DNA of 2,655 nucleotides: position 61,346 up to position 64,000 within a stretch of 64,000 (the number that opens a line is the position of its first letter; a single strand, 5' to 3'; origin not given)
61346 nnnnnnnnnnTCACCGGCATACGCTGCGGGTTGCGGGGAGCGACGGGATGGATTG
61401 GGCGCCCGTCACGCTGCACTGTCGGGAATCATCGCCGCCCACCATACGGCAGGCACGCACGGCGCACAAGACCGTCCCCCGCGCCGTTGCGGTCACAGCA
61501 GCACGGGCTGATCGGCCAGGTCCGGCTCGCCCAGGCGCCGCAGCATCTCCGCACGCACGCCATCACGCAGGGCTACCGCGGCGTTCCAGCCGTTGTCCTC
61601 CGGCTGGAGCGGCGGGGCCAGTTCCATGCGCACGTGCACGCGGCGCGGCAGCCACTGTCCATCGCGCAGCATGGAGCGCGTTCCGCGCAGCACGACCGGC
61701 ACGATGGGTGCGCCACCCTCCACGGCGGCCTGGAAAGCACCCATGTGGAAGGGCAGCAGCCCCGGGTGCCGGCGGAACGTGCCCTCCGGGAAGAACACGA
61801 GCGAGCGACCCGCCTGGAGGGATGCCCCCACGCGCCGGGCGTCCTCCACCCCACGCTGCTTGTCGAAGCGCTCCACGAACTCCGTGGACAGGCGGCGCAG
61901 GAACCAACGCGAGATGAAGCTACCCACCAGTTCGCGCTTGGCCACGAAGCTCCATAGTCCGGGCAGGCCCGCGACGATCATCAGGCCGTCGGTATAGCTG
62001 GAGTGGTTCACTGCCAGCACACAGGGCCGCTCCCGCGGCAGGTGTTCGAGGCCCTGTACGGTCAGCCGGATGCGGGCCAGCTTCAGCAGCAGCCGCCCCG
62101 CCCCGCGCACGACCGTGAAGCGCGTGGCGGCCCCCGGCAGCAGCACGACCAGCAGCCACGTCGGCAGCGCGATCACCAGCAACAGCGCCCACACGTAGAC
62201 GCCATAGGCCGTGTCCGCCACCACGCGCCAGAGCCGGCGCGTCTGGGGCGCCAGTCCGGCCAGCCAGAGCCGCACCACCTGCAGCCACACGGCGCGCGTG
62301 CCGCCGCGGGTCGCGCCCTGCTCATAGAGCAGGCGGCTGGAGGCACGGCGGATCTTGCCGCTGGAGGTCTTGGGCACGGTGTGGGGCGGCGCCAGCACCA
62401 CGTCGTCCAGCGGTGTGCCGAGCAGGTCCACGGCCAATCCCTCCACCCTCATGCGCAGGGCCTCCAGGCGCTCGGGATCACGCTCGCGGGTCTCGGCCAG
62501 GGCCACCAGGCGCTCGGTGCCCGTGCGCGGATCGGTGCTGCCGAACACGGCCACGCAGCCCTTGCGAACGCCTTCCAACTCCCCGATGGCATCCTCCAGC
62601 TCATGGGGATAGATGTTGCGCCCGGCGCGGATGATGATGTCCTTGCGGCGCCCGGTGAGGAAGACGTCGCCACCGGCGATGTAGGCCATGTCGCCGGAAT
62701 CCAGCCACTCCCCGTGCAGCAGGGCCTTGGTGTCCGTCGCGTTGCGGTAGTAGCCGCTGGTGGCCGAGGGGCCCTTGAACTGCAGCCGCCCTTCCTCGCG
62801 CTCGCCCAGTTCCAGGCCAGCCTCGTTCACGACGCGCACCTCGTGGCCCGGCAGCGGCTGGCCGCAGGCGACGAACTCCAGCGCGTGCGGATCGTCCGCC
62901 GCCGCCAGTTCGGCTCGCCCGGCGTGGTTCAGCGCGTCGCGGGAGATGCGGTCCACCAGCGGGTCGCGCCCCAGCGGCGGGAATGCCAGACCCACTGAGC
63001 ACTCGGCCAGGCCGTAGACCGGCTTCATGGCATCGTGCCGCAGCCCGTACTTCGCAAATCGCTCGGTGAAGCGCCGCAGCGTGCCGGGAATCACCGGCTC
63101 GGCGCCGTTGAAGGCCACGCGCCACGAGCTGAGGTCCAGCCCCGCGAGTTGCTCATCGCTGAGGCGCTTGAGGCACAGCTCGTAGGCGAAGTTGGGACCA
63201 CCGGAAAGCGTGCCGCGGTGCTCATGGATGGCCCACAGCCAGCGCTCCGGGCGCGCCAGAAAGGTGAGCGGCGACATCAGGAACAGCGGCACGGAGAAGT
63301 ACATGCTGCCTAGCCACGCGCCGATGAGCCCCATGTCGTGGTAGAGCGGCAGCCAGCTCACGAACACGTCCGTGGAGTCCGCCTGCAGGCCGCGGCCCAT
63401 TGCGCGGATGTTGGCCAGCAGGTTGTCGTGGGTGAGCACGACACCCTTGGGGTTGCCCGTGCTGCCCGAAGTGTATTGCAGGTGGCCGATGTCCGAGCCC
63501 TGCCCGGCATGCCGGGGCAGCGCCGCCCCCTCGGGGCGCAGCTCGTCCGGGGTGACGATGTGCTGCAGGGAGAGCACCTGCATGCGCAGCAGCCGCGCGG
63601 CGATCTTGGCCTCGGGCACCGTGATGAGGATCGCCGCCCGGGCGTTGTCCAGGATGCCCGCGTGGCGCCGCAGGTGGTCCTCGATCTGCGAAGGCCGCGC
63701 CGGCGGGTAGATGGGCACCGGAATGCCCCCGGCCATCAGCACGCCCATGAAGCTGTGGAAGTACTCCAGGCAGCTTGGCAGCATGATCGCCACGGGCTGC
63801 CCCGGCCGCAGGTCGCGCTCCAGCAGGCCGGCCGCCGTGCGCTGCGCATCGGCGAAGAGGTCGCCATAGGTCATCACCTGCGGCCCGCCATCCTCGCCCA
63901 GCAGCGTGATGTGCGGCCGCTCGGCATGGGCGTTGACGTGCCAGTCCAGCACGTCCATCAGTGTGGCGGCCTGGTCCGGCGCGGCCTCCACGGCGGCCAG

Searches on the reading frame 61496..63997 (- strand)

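Call 74: search_protein_families(library=pfam, proteins=[window:61496-63997:-], max_evalue=0.00001)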
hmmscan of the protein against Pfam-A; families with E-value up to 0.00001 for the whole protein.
window:61496-63997:- (834 aa): 2 families
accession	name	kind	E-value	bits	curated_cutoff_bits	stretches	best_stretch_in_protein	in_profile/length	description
PF00501.34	AMP-binding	-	2.1e-65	221.5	29.9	1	18-417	2-384/384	AMP-binding enzyme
PF01553.26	Acyltransferase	-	1.2e-26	93.6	23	1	644-770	1-131/132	Acyltransferase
